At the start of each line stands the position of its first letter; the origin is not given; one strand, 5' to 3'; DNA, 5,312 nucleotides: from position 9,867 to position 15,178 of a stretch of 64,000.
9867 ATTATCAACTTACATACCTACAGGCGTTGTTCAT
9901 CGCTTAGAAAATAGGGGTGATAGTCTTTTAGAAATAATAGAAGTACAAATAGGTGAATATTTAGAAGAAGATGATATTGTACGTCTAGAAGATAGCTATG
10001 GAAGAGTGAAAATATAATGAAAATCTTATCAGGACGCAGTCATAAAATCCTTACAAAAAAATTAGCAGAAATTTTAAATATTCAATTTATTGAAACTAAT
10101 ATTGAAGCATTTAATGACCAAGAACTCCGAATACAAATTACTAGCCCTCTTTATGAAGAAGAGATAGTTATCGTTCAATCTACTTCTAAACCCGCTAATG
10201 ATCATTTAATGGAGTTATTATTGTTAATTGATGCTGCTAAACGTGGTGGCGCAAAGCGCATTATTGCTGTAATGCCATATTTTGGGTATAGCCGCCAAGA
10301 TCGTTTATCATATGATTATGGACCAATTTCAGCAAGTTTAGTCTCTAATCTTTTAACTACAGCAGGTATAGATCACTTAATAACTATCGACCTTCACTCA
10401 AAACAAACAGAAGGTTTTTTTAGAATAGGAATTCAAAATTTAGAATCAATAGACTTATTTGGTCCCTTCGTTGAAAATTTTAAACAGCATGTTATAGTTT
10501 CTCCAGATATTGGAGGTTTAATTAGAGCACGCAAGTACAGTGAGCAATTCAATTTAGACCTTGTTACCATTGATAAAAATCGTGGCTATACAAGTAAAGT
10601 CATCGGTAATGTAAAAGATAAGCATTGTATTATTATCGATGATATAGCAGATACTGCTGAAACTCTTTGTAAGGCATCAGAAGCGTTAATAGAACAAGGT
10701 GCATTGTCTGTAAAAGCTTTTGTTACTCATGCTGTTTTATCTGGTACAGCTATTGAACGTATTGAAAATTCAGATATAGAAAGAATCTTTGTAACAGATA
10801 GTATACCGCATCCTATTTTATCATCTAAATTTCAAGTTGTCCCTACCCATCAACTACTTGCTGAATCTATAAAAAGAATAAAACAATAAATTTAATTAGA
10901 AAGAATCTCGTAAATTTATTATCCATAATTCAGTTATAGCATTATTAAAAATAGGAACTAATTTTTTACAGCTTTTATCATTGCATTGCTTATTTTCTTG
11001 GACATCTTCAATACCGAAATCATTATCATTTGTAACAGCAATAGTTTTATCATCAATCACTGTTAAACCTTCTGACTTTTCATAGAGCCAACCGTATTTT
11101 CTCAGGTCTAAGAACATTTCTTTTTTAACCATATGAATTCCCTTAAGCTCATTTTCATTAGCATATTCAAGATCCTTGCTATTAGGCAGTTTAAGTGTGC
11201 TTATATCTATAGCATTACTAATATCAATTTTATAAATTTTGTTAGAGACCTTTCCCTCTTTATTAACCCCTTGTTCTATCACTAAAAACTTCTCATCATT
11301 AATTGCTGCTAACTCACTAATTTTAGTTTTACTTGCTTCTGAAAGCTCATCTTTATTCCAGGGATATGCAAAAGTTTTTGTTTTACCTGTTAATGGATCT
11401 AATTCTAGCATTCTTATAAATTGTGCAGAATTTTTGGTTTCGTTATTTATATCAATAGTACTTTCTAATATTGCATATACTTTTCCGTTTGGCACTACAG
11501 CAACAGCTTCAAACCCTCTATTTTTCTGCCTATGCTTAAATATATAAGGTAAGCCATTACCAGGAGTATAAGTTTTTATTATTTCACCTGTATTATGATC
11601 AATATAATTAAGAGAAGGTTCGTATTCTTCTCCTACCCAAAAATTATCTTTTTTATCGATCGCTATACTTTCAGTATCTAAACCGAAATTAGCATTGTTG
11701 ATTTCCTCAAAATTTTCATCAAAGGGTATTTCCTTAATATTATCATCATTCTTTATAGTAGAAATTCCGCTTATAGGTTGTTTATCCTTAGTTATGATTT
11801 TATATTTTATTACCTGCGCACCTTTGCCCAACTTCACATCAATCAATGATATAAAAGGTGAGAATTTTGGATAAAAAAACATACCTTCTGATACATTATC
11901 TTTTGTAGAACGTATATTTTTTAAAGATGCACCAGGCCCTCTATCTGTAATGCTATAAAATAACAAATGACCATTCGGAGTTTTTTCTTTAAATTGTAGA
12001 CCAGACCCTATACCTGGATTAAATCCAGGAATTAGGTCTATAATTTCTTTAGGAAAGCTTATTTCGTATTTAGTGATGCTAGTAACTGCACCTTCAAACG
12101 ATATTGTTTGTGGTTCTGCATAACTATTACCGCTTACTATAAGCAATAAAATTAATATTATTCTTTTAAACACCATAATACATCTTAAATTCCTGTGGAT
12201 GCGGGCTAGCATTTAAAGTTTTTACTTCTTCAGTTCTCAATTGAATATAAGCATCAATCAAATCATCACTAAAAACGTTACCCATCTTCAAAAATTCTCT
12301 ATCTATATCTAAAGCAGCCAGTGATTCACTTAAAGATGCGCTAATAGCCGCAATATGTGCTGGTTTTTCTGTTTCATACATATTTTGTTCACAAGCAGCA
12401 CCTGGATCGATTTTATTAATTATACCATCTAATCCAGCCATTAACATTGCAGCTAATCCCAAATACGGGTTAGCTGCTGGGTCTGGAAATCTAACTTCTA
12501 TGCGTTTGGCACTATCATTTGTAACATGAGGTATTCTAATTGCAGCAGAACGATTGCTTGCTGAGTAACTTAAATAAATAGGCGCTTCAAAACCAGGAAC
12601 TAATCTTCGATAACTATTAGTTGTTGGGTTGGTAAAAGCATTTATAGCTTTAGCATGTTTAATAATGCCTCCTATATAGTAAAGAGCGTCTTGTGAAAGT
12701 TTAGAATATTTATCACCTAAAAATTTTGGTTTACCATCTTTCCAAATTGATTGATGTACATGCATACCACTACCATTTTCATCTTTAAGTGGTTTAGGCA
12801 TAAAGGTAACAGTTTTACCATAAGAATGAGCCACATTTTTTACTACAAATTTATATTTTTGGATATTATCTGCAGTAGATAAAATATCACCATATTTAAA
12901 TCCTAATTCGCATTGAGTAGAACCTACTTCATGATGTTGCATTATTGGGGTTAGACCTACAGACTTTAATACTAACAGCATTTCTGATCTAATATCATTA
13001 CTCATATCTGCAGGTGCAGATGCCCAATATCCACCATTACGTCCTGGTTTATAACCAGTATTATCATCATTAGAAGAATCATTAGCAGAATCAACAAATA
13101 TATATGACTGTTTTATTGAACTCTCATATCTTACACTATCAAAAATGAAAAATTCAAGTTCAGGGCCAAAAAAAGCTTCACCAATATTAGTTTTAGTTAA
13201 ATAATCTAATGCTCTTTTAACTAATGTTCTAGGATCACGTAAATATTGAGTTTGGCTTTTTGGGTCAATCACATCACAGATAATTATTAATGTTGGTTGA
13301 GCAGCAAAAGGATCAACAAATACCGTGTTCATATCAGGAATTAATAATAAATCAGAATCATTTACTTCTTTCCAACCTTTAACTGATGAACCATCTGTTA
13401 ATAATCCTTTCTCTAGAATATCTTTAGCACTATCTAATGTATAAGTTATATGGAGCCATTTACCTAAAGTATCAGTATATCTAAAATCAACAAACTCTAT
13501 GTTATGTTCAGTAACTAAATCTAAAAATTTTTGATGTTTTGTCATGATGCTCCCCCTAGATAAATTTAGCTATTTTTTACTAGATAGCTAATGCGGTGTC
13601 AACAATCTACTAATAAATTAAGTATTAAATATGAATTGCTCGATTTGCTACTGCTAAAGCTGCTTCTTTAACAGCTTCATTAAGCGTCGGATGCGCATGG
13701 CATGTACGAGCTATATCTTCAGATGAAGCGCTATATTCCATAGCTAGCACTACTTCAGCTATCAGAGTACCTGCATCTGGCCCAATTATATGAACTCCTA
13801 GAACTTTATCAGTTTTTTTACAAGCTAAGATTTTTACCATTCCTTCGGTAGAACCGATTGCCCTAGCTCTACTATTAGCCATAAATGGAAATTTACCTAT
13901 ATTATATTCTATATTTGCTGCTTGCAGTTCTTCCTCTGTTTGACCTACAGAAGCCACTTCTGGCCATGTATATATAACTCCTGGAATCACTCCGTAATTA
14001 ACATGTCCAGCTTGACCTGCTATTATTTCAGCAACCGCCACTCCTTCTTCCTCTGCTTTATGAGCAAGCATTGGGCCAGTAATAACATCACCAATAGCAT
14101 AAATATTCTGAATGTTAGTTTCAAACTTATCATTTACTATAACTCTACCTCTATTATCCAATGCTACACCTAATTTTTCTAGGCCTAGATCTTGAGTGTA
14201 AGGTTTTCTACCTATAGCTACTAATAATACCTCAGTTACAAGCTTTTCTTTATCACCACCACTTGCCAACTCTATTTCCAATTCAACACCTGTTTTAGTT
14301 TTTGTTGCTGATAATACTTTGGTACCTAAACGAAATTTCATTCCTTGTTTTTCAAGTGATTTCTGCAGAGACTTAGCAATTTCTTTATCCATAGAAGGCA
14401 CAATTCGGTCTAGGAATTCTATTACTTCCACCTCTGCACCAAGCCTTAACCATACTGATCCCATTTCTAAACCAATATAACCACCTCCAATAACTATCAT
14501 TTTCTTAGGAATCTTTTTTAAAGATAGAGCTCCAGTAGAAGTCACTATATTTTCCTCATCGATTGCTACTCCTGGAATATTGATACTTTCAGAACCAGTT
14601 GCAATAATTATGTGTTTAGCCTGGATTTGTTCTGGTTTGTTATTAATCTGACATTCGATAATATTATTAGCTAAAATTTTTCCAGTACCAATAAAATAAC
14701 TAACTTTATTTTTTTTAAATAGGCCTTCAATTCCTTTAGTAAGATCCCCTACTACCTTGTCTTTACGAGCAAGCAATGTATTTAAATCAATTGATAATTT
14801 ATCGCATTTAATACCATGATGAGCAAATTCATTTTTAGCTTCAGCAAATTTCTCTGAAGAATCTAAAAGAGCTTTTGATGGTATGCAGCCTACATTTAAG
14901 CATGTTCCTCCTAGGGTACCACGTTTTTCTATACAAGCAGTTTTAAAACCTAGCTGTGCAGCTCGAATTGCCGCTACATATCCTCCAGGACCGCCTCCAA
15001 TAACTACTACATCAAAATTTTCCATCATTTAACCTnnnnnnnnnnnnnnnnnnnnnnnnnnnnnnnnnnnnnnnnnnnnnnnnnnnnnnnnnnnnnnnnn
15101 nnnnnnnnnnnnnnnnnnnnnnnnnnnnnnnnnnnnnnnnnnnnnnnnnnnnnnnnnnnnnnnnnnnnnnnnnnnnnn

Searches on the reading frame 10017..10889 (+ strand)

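Call 10: search_protein_families(library=pfam, proteins=[window:10017-10889:+], max_evalue=0.00001)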
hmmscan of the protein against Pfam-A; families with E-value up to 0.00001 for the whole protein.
window:10017-10889:+ (290 aa): 3 families
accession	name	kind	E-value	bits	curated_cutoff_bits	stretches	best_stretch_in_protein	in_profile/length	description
PF13793.12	Pribosyltran_N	-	1.4e-38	131.8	25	1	1-117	1-117/117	N-terminal domain of ribose phosphate pyrophosphokinase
PF14572.12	Pribosyl_synth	-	3.2e-21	76.6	27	1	194-289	76-174/184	Phosphoribosyl synthetase-associated domain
PF00156.33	Pribosyltran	-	8.3e-15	54.9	26.3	1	154-245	27-131/158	Phosphoribosyl transferase domain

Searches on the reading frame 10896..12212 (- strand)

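Call 11: search_protein_families(library=pfam, proteins=[window:10896-12212:-], max_evalue=0.00001)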
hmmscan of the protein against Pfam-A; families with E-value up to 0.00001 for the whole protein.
window:10896-12212:- (438 aa): 1 family
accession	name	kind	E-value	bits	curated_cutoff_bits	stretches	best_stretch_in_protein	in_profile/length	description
PF13449.12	Phytase-like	-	3.5e-42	145.7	27.6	1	150-399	52-284/284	Esterase-like activity of phytase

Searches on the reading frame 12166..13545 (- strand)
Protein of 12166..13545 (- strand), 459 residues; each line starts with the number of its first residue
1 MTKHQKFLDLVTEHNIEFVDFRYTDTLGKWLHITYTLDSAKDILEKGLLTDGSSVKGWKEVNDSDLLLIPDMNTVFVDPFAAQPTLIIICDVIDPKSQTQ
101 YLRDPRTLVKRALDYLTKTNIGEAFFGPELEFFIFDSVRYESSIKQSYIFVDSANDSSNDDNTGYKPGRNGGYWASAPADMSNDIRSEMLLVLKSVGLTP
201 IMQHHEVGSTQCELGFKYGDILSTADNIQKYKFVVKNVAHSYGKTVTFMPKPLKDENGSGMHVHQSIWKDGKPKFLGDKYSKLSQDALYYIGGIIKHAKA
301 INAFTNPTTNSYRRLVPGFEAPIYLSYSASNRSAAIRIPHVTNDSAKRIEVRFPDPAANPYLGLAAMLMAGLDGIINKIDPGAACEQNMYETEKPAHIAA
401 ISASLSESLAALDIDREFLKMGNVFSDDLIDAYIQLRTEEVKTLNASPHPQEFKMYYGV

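Call 11: search_protein_families(library=pfam, proteins=[window:12166-13545:-], max_evalue=0.00001)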
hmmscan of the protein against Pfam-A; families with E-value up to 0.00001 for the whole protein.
window:12166-13545:- (459 aa): 2 families
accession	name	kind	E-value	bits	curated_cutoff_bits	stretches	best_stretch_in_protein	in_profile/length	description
PF00120.29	Gln-synt_C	-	6.1e-125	417.3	24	1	103-456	2-344/344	Glutamine synthetase, catalytic domain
PF03951.24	Gln-synt_N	-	5.2e-27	93.7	33.4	1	15-95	1-82/82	Glutamine synthetase, beta-Grasp domain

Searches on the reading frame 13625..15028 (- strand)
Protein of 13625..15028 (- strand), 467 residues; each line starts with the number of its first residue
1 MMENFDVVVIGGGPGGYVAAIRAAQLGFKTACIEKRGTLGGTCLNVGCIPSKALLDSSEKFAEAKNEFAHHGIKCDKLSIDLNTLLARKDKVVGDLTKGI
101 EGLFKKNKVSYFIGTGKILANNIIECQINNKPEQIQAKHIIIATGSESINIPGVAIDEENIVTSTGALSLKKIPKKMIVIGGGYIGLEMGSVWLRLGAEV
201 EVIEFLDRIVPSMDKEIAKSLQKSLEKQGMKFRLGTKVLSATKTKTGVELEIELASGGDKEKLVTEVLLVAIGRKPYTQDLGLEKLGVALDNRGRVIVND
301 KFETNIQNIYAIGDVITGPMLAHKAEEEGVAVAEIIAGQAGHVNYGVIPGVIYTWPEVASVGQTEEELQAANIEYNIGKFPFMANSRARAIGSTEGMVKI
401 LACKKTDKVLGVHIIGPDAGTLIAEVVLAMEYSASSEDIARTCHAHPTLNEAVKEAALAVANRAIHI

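Call 11: search_protein_families(library=pfam, proteins=[window:13625-15028:-], max_evalue=0.00001)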
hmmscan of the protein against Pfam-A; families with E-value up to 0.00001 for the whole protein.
window:13625-15028:- (467 aa): 9 families
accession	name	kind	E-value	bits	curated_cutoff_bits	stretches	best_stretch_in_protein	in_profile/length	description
PF07992.20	Pyr_redox_2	-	3e-77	260.3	26.1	1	5-329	1-291/291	Pyridine nucleotide-disulphide oxidoreductase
PF02852.28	Pyr_redox_dim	-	1.5e-39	135.1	25.3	1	348-457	1-110/110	Pyridine nucleotide-disulphide oxidoreductase, dimerisation domain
PF00070.33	Pyr_redox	-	4.7e-25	88.3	22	1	176-250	1-79/82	Pyridine nucleotide-disulphide oxidoreductase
PF13738.12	Pyr_redox_3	-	3.2e-12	46.8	30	1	127-313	115-305/305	Pyridine nucleotide-disulphide oxidoreductase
PF01134.28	GIDA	-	1.4e-10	41.2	22.1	1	6-146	1-150/391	Glucose inhibited division protein A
PF12831.13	FAD_oxidored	-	1.6e-10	41.3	27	1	6-45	1-40/416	FAD dependent oxidoreductase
PF00890.30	FAD_binding_2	-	2.6e-10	40.5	20.4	1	6-42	1-37/414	FAD binding domain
PF03486.20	HI0933_like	-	4.2e-09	36.7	50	0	6-40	2-36/244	HI0933-like protein Rossmann domain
PF13450.12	NAD_binding_8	-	2.6e-07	31.3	21.9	0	9-44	1-36/68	NAD(P)-binding Rossmann-like domain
